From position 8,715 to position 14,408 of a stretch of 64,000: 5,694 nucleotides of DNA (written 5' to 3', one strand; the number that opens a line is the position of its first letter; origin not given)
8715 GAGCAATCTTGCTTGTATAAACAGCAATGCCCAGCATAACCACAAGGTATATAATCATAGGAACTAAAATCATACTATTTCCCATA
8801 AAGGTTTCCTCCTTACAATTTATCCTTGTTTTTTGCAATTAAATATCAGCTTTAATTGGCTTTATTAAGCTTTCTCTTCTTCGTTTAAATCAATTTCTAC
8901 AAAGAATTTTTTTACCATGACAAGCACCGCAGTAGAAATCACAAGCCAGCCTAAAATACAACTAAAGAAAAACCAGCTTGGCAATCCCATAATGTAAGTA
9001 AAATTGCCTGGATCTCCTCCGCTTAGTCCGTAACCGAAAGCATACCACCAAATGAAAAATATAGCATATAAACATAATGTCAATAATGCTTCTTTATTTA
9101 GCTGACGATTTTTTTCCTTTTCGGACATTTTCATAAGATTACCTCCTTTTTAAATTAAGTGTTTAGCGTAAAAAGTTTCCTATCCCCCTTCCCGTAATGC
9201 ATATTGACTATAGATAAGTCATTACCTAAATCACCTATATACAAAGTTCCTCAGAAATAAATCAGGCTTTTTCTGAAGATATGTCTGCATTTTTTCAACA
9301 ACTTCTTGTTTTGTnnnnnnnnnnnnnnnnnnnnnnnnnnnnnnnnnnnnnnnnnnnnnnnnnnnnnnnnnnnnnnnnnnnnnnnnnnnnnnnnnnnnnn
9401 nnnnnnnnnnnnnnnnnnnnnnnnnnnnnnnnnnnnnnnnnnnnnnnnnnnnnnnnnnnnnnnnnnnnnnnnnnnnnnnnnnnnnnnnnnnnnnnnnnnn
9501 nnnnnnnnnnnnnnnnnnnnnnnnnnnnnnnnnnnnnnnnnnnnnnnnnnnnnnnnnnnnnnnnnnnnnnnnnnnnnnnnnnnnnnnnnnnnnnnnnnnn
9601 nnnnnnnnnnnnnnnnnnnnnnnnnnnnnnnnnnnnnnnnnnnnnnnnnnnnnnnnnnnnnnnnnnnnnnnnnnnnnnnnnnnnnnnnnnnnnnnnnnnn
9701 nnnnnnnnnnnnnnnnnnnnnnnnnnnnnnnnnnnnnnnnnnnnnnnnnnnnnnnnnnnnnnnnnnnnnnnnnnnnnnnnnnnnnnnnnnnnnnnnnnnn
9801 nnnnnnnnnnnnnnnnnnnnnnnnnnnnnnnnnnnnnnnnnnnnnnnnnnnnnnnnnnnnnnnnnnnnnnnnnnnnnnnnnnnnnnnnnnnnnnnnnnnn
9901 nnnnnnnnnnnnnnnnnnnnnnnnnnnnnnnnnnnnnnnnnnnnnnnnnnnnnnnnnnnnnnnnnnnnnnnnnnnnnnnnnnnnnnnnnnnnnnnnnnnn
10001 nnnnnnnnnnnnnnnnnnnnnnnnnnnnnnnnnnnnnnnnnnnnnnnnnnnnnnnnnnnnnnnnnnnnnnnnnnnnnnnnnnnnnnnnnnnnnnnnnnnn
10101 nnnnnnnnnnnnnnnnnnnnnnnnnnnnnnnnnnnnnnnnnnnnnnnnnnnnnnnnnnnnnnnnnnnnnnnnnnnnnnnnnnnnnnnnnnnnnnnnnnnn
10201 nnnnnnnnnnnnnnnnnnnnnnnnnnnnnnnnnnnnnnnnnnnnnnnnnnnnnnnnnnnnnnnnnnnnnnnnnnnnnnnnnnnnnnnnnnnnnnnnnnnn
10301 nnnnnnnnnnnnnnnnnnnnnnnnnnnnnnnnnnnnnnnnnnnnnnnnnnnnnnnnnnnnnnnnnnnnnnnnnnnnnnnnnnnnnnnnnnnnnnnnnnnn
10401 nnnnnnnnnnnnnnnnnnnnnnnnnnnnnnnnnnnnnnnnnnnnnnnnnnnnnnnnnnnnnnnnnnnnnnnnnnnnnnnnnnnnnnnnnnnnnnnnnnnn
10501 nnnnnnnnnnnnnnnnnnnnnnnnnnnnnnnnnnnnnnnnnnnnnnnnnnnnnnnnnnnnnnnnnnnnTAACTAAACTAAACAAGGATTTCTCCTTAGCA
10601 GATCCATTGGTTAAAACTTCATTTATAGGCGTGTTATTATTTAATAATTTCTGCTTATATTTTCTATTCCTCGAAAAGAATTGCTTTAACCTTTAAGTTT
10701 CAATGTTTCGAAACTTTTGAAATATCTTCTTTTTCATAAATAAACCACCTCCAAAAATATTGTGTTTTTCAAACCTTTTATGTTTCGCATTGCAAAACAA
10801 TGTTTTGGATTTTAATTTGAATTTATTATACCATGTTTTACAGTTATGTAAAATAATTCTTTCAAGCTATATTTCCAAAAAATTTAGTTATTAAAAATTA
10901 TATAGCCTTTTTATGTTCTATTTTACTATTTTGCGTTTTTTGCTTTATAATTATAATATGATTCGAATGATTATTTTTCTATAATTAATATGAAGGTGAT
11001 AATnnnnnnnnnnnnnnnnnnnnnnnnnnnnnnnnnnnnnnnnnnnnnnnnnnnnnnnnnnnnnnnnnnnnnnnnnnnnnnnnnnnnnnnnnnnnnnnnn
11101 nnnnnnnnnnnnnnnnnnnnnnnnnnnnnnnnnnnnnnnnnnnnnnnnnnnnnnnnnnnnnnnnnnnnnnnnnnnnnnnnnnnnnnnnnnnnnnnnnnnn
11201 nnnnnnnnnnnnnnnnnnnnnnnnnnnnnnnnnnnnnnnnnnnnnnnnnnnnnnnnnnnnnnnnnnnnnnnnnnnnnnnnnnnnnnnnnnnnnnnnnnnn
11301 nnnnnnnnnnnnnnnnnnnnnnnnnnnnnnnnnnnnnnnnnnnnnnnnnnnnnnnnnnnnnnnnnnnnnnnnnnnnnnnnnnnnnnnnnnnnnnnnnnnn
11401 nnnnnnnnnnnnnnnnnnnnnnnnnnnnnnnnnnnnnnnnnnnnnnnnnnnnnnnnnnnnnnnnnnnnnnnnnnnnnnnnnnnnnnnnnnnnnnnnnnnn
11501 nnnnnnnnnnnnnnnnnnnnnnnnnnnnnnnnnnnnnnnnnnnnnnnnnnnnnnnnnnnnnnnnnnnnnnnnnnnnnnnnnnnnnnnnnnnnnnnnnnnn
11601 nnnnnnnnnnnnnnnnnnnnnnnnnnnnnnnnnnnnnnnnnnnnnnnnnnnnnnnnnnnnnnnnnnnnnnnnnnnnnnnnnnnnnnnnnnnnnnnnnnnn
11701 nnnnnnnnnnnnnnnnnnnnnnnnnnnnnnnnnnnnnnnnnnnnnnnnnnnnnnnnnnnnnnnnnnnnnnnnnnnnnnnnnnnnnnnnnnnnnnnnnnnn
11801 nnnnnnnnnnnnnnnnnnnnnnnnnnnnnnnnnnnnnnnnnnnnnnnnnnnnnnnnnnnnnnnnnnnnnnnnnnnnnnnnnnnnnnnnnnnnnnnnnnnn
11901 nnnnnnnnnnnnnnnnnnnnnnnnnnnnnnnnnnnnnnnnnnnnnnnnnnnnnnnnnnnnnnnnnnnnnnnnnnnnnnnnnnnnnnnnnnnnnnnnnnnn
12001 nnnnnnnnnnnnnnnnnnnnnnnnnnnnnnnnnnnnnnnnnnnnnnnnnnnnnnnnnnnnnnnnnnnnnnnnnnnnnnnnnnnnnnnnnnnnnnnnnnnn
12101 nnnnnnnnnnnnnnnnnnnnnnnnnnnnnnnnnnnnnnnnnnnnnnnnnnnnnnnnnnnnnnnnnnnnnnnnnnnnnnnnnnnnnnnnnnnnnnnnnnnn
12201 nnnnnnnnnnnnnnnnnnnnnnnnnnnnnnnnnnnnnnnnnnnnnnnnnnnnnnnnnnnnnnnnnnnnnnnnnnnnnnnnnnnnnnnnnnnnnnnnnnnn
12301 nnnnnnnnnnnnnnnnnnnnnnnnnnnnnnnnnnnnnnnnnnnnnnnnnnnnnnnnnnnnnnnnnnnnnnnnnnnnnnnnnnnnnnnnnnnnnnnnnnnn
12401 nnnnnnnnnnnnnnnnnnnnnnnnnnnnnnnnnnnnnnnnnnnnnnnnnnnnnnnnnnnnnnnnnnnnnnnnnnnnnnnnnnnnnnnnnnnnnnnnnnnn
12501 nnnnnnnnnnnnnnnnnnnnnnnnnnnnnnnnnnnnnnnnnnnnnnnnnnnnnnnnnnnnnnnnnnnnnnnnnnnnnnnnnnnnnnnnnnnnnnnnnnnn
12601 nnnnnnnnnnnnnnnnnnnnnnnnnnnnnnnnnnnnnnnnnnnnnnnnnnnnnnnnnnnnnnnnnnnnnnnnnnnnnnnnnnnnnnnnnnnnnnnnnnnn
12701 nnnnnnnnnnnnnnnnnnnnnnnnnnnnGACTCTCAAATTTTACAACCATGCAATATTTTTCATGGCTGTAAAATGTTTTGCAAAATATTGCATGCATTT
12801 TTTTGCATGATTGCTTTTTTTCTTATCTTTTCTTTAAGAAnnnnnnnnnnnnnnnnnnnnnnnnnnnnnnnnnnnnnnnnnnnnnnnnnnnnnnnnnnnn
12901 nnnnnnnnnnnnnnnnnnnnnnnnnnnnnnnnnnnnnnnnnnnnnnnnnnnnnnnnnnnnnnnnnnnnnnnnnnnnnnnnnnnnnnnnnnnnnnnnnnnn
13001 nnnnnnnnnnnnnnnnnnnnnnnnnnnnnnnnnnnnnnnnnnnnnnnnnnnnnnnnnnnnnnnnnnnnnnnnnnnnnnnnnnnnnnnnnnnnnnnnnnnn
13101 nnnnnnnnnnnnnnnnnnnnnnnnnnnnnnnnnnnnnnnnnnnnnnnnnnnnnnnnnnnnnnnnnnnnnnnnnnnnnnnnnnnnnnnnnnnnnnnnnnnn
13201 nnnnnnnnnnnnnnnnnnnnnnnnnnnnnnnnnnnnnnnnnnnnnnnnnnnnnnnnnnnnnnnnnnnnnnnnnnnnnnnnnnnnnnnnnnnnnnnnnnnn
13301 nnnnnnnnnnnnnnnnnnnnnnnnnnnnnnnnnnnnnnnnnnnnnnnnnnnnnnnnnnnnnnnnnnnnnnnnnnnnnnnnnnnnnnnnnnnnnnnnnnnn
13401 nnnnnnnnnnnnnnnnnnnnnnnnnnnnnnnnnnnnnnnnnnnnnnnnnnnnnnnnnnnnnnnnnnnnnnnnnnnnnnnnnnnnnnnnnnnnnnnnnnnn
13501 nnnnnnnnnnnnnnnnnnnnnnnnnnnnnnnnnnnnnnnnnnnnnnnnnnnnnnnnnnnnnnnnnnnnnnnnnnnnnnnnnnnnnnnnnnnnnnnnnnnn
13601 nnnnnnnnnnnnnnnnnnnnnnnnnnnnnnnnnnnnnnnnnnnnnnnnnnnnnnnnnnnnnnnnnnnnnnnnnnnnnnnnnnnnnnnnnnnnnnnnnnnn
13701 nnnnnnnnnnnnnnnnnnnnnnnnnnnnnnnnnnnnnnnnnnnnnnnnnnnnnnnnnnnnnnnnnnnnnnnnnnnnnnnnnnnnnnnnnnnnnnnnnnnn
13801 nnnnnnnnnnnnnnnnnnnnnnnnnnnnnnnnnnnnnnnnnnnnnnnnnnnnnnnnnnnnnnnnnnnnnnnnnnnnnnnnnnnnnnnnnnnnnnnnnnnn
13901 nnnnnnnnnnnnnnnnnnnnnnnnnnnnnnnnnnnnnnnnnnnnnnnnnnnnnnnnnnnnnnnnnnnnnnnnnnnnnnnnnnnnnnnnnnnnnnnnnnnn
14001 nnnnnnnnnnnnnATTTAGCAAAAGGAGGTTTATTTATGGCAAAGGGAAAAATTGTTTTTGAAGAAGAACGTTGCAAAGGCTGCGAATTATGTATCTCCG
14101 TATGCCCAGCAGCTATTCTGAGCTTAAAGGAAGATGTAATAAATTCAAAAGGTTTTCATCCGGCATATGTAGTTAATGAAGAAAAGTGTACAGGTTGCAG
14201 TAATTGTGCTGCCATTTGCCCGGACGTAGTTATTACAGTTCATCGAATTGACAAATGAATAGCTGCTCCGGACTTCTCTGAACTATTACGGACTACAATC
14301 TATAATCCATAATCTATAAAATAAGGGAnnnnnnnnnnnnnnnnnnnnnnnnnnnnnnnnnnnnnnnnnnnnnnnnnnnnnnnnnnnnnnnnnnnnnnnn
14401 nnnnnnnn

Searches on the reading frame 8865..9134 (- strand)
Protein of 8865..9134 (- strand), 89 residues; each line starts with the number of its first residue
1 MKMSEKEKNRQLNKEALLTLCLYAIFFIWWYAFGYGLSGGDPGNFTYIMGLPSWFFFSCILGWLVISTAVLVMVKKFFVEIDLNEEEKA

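Call 26: search_protein_families(library=pfam, proteins=[window:8865-9134:-], max_evalue=0.01)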
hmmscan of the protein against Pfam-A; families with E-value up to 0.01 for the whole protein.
window:8865-9134:- (89 aa): 1 family
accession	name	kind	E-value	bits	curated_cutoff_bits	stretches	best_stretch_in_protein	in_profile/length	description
PF06196.17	DUF997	-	1.7e-29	102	26.3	1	11-87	1-77/77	Protein of unknown function (DUF997)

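Call 45: search_protein_families(library=ncbifam, proteins=[window:8865-9134:-], max_evalue=0.00001)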
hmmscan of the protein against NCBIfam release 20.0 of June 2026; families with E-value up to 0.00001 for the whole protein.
window:8865-9134:- (89 aa): 1 family
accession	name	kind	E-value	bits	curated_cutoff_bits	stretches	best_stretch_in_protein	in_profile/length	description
NF007918.0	PRK10633.1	equivalog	1.6e-10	41.1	107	1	10-88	6-79/80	hypothetical protein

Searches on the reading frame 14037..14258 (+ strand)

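Call 45: search_protein_families(library=ncbifam, proteins=[window:14037-14258:+], max_evalue=0.00001)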
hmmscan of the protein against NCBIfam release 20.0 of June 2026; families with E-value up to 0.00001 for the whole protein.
window:14037-14258:+ (73 aa): 41 families (the best 25 are shown)
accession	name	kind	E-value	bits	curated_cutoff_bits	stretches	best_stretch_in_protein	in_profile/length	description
NF007205.0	PRK09626.1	equivalog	4.9e-16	58.7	93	1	7-69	13-74/105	2-oxoglutarate-acceptor oxidoreductase subunit OorD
NF042909.1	FMH_DH_FwdF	exception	1.4e-11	44.1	375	1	3-71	249-316/336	tungsten-dependent formylmethanofuran dehydrogenase subunit FwdF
NF006221.0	PRK08348.1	subfamily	6.3e-11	42.1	124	1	3-30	36-63/136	NADH-plastoquinone oxidoreductase subunit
NF042987.1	OGOR_delta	exception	9.6e-11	41.7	125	1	11-69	31-88/89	2-oxoglutarate ferredoxin oxidoreductase subunit delta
NF040864.1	HgcB_ferredoxin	equivalog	1.9e-10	40.4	99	1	7-69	10-64/93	mercury methylation ferredoxin HgcB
TIGR02179.1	PorD_KorD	subfamily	2.1e-10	40.6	60.05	0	45-70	21-46/78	2-oxoacid:acceptor oxidoreductase, delta subunit, pyruvate/2-ketoisovalerate family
TIGR01971.1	NuoI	subfamily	1.6e-09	37.4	113.05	1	4-67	31-99/121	NADH-quinone oxidoreductase, chain I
NF005506.0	PRK07118.1-5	equivalog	6.9e-09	35.5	388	0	3-33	162-192/279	Fe-S cluster domain-containing protein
NF043039.1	HgcAB_like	equivalog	1.3e-08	34.8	285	0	3-33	292-322/350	HgcAB-like fusion protein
NF040684.1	PorD_Arch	equivalog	2e-08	34.2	120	0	40-67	25-50/85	pyruvate synthase subunit PorD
NF043069.1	T4HPD_activ_SAM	equivalog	4.3e-08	32.9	425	1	3-64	43-95/299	trans-4-hydroxy-L-proline dehydratase activase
NF004536.0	PRK05888.1-1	equivalog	9.3e-08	31.6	212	1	10-68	57-116/180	NADH-quinone oxidoreductase subunit NuoI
TIGR02936.1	fdxN_nitrog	equivalog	1.7e-07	31.2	80.55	0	40-71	10-43/91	ferredoxin III, nif-specific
NF007204.0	PRK09625.1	equivalog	2.8e-07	30.6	125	0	10-30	88-108/133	pyruvate flavodoxin oxidoreductase subunit delta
NF004545.0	PRK05888.3-1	equivalog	3.2e-07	30.1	229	1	5-67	60-124/154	NADH-quinone oxidoreductase subunit NuoI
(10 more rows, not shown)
